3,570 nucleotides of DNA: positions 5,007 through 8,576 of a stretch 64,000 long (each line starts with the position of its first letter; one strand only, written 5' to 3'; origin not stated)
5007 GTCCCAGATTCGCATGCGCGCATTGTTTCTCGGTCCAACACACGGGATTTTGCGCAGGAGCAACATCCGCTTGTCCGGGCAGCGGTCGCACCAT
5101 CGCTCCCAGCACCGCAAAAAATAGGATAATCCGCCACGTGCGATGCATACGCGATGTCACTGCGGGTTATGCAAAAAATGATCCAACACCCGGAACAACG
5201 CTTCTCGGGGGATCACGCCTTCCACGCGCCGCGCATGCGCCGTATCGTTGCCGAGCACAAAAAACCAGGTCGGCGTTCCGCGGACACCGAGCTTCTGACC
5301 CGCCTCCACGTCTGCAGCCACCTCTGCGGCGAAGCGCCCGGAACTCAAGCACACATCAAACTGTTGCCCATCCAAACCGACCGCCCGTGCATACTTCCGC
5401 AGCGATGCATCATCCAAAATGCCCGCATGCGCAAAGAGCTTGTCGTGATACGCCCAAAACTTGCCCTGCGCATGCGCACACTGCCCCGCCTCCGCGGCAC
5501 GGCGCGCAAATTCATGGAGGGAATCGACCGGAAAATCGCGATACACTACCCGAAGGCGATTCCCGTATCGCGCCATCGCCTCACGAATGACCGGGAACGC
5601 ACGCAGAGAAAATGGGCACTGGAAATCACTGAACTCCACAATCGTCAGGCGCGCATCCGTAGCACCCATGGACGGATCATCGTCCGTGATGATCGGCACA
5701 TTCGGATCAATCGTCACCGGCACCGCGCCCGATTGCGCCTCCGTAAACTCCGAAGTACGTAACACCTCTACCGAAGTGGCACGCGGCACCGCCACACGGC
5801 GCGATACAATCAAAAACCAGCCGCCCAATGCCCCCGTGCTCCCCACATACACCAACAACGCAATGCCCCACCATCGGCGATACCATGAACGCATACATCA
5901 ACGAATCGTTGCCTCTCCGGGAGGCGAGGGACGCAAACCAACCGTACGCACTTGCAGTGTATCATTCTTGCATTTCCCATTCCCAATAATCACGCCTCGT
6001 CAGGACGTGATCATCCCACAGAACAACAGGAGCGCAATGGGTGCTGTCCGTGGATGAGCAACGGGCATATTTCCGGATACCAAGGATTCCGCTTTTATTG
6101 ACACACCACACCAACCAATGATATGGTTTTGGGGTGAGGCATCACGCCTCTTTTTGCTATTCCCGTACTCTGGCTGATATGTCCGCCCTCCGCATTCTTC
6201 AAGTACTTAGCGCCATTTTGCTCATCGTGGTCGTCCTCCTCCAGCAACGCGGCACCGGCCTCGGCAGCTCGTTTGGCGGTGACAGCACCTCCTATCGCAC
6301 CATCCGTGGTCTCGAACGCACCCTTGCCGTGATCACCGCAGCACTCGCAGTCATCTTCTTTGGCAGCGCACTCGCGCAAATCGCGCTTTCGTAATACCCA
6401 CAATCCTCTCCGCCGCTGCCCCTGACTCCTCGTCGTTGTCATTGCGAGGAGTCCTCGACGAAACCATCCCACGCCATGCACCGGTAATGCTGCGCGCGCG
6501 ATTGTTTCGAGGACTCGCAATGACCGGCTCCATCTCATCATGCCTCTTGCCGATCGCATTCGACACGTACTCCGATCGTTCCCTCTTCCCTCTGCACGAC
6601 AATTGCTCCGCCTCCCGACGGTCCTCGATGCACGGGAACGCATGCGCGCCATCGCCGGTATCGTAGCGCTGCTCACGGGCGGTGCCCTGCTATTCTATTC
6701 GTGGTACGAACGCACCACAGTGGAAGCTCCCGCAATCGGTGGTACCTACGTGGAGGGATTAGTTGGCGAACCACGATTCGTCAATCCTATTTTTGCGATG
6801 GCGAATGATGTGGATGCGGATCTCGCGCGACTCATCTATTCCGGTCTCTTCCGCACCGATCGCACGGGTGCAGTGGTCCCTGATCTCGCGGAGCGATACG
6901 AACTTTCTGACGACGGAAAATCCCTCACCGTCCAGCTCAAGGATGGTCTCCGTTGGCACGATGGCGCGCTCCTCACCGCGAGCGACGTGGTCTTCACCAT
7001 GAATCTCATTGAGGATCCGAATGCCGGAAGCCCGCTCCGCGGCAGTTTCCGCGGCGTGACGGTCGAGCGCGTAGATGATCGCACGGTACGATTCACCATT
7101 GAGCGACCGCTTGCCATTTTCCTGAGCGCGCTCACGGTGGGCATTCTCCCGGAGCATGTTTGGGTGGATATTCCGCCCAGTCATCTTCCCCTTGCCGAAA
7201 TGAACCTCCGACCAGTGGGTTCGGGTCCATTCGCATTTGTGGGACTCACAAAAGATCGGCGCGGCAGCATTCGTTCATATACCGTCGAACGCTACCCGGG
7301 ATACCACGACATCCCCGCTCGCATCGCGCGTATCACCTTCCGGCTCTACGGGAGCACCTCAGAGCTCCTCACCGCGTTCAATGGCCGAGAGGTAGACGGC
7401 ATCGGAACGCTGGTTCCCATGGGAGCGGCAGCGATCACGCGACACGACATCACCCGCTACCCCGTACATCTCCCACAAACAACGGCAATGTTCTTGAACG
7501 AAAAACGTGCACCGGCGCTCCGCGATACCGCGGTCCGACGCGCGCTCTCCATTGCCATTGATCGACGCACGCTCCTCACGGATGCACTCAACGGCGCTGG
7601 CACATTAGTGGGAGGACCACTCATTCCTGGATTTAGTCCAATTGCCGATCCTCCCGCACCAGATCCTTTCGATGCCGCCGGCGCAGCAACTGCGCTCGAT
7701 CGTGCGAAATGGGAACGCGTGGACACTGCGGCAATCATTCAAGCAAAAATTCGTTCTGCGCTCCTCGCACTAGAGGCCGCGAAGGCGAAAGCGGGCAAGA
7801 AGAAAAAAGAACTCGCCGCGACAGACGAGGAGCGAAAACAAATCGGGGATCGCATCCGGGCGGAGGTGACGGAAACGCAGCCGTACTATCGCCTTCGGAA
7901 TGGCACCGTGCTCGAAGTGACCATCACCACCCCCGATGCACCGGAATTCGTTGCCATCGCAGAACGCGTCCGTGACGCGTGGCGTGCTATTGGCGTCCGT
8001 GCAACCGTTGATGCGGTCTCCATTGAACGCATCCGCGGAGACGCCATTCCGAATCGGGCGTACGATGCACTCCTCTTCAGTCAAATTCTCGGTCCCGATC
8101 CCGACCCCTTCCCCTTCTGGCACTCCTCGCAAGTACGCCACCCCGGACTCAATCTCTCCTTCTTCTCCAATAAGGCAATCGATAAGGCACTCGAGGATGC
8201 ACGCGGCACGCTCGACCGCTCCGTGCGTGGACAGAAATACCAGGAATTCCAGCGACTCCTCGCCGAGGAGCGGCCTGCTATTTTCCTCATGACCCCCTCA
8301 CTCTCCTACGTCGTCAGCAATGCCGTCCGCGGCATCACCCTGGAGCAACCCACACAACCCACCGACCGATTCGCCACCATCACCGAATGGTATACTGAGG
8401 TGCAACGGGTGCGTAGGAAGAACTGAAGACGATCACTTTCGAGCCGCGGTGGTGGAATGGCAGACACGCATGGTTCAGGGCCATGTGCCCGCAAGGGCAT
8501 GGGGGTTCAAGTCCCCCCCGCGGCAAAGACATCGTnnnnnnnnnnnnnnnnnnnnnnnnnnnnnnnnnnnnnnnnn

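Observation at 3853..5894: Operon of a CXXS (CPFS) DsbA-like thioredoxin with a Cys-rich exported membrane protein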

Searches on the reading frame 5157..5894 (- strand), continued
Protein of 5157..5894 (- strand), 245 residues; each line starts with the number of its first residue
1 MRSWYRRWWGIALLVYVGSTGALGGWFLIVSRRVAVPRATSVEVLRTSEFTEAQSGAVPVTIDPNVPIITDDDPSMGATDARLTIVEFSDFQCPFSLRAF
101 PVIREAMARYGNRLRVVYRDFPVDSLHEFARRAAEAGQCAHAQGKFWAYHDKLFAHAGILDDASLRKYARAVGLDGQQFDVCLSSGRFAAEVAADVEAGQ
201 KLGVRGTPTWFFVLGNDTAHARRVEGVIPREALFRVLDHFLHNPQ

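Call 64: find_encoding_contigs(protein=P0010, flank=5000, max_places=2)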
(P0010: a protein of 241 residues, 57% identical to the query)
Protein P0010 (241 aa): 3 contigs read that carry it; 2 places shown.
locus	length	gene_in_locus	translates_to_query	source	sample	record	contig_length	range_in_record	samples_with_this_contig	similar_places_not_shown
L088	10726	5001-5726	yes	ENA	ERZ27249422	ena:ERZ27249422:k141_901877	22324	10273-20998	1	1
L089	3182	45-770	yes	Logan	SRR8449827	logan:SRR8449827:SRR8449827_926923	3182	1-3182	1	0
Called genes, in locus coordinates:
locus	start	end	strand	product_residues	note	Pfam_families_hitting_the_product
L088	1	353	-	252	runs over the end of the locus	-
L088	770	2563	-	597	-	PF00753:Lactamase_B, PF12706:Lactamase_B_2 (weak), PF22505:RNase_J_b_CASP, PF07521:RMMBL (weak), PF17770:RNase_J_C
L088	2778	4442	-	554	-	PF00496:SBP_bac_5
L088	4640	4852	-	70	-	PF03840:SecG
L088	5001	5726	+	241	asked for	PF13098:Thioredoxin_2 (weak), PF00085:Thioredoxin (faint), PF13462:Thioredoxin_4, PF01323:DSBA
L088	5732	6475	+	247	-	PF18895:T4SS_pilin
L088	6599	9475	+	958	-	PF00005:ABC_tran (faint), PF02463:SMC_N (faint), PF13191:AAA_16 (faint), PF13304:AAA_21 (faint), PF13555:AAA_29 (faint), PF17760:UvrA_inter, PF17755:UvrA_DNA-bind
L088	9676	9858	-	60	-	-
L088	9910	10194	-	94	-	-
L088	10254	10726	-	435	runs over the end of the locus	PF00464:SHMT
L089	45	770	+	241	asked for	PF13098:Thioredoxin_2 (weak), PF00085:Thioredoxin (faint), PF13462:Thioredoxin_4, PF01323:DSBA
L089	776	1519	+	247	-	PF18895:T4SS_pilin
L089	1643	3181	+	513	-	?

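Call 65: find_encoding_contigs(protein=P0044, flank=5000, max_places=2)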
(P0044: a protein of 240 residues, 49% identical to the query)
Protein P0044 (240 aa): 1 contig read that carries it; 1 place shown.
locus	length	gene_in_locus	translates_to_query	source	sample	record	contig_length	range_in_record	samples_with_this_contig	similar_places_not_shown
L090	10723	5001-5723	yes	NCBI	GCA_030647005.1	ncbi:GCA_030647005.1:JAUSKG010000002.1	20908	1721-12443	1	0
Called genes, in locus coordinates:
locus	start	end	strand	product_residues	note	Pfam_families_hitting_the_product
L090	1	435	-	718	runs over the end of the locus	PF00270:DEAD, PF04851:ResIII, PF00271:Helicase_C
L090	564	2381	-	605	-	-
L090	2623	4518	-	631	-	PF00496:SBP_bac_5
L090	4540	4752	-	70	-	PF03840:SecG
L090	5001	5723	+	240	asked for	PF13462:Thioredoxin_4, PF00085:Thioredoxin (faint), PF13098:Thioredoxin_2 (weak), PF01323:DSBA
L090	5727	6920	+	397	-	PF18895:T4SS_pilin (weak)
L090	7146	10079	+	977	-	PF00005:ABC_tran (faint), PF02463:SMC_N (faint), PF03193:RsgA_GTPase (faint), PF13191:AAA_16 (faint), PF13304:AAA_21 (faint), PF13476:AAA_23 (faint), PF17760:UvrA_inter, PF17755:UvrA_DNA-bind, +2 more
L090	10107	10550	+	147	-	-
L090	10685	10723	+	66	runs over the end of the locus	-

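Call 66: find_encoding_contigs(protein=P0060, flank=5000, max_places=2)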
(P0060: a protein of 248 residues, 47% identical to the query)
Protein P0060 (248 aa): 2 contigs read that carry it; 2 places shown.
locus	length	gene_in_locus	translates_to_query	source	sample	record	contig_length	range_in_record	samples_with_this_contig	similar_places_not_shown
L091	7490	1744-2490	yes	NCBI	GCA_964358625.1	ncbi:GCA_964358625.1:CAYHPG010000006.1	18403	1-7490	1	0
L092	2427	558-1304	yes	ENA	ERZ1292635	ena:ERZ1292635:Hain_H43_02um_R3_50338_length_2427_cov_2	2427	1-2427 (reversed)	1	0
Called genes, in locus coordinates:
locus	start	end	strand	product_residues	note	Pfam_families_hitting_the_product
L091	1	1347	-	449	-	?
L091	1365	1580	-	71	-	PF03840:SecG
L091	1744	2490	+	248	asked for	PF13462:Thioredoxin_4, PF13098:Thioredoxin_2 (weak), PF01323:DSBA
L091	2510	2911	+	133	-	PF01909:NTP_transf_2, PF18765:Polbeta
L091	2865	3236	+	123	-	PF01934:HepT-like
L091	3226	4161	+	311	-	PF03320:FBPase_glpX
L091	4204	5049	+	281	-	PF02498:Bro-N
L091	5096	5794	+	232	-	PF18884:TSP3_bac (faint)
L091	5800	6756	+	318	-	PF01116:F_bP_aldolase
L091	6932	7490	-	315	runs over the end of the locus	PF03547:Mem_trans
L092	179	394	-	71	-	PF03840:SecG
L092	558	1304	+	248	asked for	PF13462:Thioredoxin_4, PF13098:Thioredoxin_2 (weak), PF01323:DSBA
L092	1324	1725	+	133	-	PF01909:NTP_transf_2, PF18765:Polbeta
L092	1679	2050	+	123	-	PF01934:HepT-like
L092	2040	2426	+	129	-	?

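Call 67: find_encoding_contigs(protein=P0117, flank=5000, max_places=2)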
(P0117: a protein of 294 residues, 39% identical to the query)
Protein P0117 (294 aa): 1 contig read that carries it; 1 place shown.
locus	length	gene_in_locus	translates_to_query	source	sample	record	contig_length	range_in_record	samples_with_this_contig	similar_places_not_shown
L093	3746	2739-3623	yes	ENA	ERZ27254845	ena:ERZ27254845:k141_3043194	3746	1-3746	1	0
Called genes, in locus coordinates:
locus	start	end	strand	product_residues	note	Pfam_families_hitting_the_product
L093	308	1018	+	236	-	PF13482:RNase_H_2, PF10108:DNA_pol_B_exo2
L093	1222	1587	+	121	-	PF03965:Penicillinase_R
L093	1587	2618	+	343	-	PF05569:Peptidase_M56, PF01435:Peptidase_M48 (faint)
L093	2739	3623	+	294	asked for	PF13462:Thioredoxin_4, PF01323:DSBA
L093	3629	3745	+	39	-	?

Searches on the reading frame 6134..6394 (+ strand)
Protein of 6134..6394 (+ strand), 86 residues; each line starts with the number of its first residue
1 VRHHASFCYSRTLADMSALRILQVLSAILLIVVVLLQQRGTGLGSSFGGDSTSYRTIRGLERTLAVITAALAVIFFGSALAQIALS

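Call 3: search_protein_families(library=pfam, proteins=[window:6134-6394:+], max_evalue=1)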
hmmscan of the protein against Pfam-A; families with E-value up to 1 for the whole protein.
window:6134-6394:+ (86 aa): 2 families
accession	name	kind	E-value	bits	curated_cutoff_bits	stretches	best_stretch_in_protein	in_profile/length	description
PF03840.19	SecG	-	8.7e-14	51.8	29.2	1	19-81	2-66/70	Preprotein translocase SecG subunit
PF02118.27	Srg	-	0.1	12.7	22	1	16-84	166-229/275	Srg family chemoreceptor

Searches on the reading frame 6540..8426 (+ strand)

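Call 3: search_protein_families(library=pfam, proteins=[window:6540-8426:+], max_evalue=1)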
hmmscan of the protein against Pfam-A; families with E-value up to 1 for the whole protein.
window:6540-8426:+ (628 aa): 1 family
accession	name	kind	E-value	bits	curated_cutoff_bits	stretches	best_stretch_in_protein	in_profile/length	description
PF00496.27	SBP_bac_5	-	8.4e-56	190.1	32.4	1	112-527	2-358/368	Bacterial extracellular solute-binding proteins, family 5 Middle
